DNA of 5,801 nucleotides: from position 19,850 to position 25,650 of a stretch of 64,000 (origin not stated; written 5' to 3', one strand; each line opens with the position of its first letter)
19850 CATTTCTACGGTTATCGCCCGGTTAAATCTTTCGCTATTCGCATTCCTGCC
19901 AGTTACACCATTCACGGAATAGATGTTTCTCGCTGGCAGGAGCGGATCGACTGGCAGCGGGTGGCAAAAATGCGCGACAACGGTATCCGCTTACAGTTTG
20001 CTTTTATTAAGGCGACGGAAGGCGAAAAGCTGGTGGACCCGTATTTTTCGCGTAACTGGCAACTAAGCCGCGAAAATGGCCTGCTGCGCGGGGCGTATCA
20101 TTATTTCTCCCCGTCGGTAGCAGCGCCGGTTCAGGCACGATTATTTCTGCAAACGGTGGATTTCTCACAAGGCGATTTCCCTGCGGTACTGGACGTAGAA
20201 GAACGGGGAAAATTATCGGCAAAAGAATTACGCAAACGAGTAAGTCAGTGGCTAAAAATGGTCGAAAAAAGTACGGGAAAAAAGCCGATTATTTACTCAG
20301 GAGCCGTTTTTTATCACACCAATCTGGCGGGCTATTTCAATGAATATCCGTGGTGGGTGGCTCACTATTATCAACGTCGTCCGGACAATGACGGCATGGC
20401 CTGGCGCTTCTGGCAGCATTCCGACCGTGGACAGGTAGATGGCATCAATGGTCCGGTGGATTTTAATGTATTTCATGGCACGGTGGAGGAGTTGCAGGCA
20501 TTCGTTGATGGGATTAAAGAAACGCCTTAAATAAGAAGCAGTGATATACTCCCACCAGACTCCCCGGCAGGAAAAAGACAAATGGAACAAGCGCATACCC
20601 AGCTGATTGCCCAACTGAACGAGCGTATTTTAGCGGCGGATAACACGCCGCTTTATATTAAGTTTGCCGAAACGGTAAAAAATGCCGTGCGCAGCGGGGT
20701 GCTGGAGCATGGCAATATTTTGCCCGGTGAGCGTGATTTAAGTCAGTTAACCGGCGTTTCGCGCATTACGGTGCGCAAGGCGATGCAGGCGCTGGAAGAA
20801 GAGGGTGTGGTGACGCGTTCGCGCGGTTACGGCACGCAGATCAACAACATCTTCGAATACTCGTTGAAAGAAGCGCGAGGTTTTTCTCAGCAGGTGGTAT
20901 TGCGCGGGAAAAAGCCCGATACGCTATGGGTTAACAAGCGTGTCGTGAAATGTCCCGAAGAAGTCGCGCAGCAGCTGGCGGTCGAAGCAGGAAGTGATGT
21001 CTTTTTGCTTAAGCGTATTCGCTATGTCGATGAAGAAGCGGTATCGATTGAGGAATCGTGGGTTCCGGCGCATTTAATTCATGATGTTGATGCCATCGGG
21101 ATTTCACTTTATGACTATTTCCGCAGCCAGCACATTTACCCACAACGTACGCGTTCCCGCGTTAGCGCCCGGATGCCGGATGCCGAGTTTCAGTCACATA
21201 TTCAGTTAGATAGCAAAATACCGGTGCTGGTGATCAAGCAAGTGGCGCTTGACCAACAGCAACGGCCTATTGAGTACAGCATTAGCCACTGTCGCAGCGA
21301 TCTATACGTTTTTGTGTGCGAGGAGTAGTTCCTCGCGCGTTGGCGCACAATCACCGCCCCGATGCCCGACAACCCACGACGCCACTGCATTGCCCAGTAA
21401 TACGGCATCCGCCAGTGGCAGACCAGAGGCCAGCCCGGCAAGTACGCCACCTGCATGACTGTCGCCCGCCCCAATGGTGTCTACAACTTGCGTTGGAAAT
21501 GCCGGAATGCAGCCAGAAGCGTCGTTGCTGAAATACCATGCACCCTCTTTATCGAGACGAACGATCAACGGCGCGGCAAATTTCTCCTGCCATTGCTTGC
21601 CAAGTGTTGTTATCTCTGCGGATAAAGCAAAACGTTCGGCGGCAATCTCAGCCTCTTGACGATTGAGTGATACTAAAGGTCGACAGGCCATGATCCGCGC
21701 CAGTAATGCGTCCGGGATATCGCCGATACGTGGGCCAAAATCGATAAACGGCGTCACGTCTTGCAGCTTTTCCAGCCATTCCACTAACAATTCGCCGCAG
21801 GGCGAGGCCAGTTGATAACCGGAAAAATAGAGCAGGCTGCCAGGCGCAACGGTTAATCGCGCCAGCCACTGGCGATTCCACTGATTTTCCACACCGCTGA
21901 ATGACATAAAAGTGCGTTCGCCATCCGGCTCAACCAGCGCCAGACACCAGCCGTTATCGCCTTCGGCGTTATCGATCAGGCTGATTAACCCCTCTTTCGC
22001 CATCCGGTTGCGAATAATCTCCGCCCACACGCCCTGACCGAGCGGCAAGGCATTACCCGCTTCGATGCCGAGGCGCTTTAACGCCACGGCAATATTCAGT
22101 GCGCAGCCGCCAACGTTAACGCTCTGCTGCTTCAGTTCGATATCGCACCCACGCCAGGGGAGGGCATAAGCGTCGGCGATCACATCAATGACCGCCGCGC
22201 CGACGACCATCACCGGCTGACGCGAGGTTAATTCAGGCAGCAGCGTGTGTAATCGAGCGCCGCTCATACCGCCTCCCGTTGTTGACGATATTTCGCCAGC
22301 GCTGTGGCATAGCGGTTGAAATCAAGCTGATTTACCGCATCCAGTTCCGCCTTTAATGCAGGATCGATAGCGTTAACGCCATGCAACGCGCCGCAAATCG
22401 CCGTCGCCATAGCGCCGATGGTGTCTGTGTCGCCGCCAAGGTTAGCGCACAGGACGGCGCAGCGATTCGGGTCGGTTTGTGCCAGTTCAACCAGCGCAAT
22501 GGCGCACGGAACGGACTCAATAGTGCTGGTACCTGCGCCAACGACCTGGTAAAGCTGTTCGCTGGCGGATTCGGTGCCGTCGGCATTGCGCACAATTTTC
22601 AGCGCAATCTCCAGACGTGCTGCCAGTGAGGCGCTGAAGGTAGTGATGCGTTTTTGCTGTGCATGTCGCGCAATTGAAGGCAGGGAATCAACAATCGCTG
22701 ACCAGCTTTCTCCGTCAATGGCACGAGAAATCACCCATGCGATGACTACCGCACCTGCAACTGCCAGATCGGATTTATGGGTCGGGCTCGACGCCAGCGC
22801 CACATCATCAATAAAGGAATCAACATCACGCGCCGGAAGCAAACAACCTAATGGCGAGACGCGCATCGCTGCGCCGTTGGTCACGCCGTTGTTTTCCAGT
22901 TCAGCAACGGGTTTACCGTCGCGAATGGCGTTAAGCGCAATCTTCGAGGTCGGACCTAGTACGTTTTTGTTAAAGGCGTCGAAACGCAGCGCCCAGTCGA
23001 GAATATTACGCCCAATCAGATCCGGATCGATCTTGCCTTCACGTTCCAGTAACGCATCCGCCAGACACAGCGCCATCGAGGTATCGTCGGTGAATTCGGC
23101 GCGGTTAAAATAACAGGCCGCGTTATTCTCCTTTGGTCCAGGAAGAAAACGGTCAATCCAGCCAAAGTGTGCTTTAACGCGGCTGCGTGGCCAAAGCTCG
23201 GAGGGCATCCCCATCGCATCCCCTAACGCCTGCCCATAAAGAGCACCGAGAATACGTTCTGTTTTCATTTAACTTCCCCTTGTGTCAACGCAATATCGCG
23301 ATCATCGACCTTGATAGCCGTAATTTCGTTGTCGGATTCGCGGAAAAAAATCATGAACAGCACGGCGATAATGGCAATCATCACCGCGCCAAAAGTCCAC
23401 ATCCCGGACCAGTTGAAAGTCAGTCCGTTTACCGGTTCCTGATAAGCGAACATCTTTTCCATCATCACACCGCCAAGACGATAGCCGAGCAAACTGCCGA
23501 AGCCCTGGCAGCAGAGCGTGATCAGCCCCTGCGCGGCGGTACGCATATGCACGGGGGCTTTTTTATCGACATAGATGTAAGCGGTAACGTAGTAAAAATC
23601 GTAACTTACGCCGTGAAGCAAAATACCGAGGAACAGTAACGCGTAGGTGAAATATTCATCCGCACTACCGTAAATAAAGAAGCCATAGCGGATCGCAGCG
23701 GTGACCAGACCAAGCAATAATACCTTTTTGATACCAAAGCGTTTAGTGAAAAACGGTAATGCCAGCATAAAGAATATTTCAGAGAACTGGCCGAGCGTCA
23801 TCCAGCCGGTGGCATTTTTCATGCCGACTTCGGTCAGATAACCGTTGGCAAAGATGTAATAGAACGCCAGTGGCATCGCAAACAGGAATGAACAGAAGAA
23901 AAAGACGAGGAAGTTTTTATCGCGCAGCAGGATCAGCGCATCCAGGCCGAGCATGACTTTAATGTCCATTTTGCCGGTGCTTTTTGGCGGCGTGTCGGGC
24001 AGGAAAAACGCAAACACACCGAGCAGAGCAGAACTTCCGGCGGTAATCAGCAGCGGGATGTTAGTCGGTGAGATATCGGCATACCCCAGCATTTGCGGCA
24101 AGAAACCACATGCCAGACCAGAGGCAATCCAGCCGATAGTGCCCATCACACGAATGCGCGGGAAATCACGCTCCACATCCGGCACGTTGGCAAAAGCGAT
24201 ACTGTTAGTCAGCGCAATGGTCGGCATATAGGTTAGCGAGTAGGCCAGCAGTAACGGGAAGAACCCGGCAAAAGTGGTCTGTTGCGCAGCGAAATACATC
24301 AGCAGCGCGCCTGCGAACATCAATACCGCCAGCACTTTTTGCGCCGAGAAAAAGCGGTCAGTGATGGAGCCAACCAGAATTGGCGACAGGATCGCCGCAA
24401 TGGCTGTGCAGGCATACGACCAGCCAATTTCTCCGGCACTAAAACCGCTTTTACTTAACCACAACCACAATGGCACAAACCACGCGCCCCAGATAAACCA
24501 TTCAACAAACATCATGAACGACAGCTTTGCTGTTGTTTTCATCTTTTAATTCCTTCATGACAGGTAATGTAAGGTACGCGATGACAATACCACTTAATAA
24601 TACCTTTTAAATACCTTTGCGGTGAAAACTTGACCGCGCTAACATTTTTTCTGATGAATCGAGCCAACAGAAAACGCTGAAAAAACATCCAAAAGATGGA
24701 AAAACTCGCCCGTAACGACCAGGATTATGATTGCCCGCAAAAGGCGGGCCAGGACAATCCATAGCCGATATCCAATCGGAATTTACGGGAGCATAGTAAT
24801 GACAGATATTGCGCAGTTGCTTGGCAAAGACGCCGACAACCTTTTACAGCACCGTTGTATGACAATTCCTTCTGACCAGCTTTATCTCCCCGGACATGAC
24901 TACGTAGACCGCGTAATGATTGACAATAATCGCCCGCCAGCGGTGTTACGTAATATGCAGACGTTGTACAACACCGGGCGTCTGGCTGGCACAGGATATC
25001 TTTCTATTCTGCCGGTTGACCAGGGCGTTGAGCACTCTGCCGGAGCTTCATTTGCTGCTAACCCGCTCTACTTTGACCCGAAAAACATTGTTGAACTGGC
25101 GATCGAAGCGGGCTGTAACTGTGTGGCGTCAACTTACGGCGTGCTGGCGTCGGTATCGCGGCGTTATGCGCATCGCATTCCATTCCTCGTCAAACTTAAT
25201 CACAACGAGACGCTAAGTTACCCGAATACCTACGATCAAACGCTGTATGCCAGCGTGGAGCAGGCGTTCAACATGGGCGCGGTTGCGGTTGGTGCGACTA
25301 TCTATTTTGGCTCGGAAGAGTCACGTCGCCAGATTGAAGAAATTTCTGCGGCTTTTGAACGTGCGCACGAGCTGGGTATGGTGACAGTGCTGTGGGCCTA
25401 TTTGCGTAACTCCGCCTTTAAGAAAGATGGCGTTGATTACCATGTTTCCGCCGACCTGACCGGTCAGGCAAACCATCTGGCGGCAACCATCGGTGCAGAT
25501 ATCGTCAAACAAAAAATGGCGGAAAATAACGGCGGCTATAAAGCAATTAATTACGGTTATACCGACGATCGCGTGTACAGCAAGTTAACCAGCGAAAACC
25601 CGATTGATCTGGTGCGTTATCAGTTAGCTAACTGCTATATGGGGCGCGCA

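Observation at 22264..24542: yegTUV operon under a convergent GntR regulator: a likely ADP-ribose or nucleoside-derivative catabolic module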

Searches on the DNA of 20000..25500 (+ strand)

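Call 2: search_dna_similar(query=window:20000-25500:+, collection=ecoli_genomes, mode=near, max_rows=10)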
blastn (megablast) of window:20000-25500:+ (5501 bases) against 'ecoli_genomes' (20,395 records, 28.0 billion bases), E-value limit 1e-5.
Records with a match: 5426; places in all: 5434; records where one place covers at least 80% of the query: 5421.
Genomes with a match: 5425 of 5426; with a place that covers at least 80% of the query: 5421. Places per genome that has any: lowest 1, median 1, highest 2. On chromosomes: 5432 places; on plasmids: 2.
Best place of each record, by identity: >=99% 1732; 95-99% 3694.
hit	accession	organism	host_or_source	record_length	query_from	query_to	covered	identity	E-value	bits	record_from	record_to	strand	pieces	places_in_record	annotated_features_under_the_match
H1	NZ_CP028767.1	Escherichia coli strain A7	Orangutan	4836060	1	5501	100%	100.0%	0e+0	10159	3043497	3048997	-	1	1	yegT: nucleoside permease | yegU: ADP-ribosylglycohydrolase family protein | yegV: carbohydrate kinase family protein | yegW: GntR family transcriptional regulator | fbaB: class I fructose-bisphosphate aldolase | and 1 other names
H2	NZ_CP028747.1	Escherichia coli strain A28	Tachyglossus aculeatus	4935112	1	5501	100%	100.0%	0e+0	10154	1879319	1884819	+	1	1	yegT: nucleoside permease | yegU: ADP-ribosylglycohydrolase family protein | yegV: carbohydrate kinase family protein | yegW: GntR family transcriptional regulator | fbaB: class I fructose-bisphosphate aldolase | and 1 other names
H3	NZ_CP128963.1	Escherichia coli strain TUM1887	missing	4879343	1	5501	100%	100.0%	0e+0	10154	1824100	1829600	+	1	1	yegT: nucleoside permease | yegU: ADP-ribosylglycohydrolase family protein | yegV: carbohydrate kinase family protein | yegW: GntR family transcriptional regulator | fbaB: class I fructose-bisphosphate aldolase | and 1 other names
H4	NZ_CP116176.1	Escherichia coli strain DETEC-E601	sink countertop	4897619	1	5501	100%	100.0%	0e+0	10154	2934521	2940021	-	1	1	yegT: nucleoside permease | yegU: ADP-ribosylglycohydrolase family protein | yegV: carbohydrate kinase family protein | yegW: GntR family transcriptional regulator | fbaB: class I fructose-bisphosphate aldolase | and 1 other names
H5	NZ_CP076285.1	Escherichia coli strain 41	not applicable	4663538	1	5501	100%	100.0%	0e+0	10154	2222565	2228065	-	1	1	yegT: nucleoside permease | yegU: ADP-ribosylglycohydrolase family protein | yegV: carbohydrate kinase family protein | yegW: GntR family transcriptional regulator | fbaB: class I fructose-bisphosphate aldolase | and 1 other names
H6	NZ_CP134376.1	Escherichia coli strain TUM12355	Chicken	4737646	1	5501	100%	100.0%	0e+0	10154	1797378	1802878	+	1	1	yegT: nucleoside permease | yegU: ADP-ribosylglycohydrolase family protein | yegV: carbohydrate kinase family protein | yegW: GntR family transcriptional regulator | fbaB: class I fructose-bisphosphate aldolase | and 1 other names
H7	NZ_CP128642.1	Escherichia coli strain WL164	Homo sapiens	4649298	1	5501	100%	100.0%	0e+0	10154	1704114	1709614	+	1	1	yegT: nucleoside permease | yegU: ADP-ribosylglycohydrolase family protein | yegV: carbohydrate kinase family protein | yegW: GntR family transcriptional regulator | fbaB: class I fructose-bisphosphate aldolase | and 1 other names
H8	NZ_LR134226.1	Escherichia coli strain NCTC9088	missing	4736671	1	5501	100%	100.0%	0e+0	10154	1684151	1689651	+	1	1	yegT: nucleoside permease | yegU: ADP-ribosylglycohydrolase family protein | yegV: carbohydrate kinase family protein | yegW: GntR family transcriptional regulator | fbaB: class I fructose-bisphosphate aldolase | and 1 other names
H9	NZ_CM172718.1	Escherichia coli strain FCI51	Homo sapiens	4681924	1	5501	100%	100.0%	0e+0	10154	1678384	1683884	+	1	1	yegT: nucleoside permease | yegU: ADP-ribosylglycohydrolase family protein | yegV: carbohydrate kinase family protein | yegW: GntR family transcriptional regulator | fbaB: class I fructose-bisphosphate aldolase | and 1 other names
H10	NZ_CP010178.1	Escherichia coli strain H15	not applicable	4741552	1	5501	100%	100.0%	0e+0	10148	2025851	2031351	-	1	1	yegT: nucleoside permease | yegU: ADP-ribosylglycohydrolase family protein | yegV: carbohydrate kinase family protein | yegW: GntR family transcriptional regulator | fbaB: class I fructose-bisphosphate aldolase | and 1 other names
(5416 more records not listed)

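Call 47: search_rna_families(sources=[L011, L005, L010, L007, L009], threshold=gathering)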
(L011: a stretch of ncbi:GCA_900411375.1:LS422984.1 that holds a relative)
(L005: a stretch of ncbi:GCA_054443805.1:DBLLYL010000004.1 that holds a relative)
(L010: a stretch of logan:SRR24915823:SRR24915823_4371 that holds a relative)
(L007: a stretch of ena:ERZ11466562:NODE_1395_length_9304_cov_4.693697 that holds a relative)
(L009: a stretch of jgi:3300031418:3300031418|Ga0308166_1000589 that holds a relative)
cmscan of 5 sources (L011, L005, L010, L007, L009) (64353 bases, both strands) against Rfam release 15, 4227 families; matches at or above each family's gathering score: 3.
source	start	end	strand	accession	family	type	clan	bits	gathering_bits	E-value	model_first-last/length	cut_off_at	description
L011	11315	11405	+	RF00059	TPP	Cis-reg; riboswitch;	-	70.7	54.3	6.8e-12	1-105/105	no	TPP riboswitch aptamer (THI element)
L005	11642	11713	-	RF00005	tRNA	Gene; tRNA;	CL00001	64.9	29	8.2e-12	1-71/71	no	tRNA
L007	943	1016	+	RF00005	tRNA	Gene; tRNA;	CL00001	55.7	29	2.7e-09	1-71/71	no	tRNA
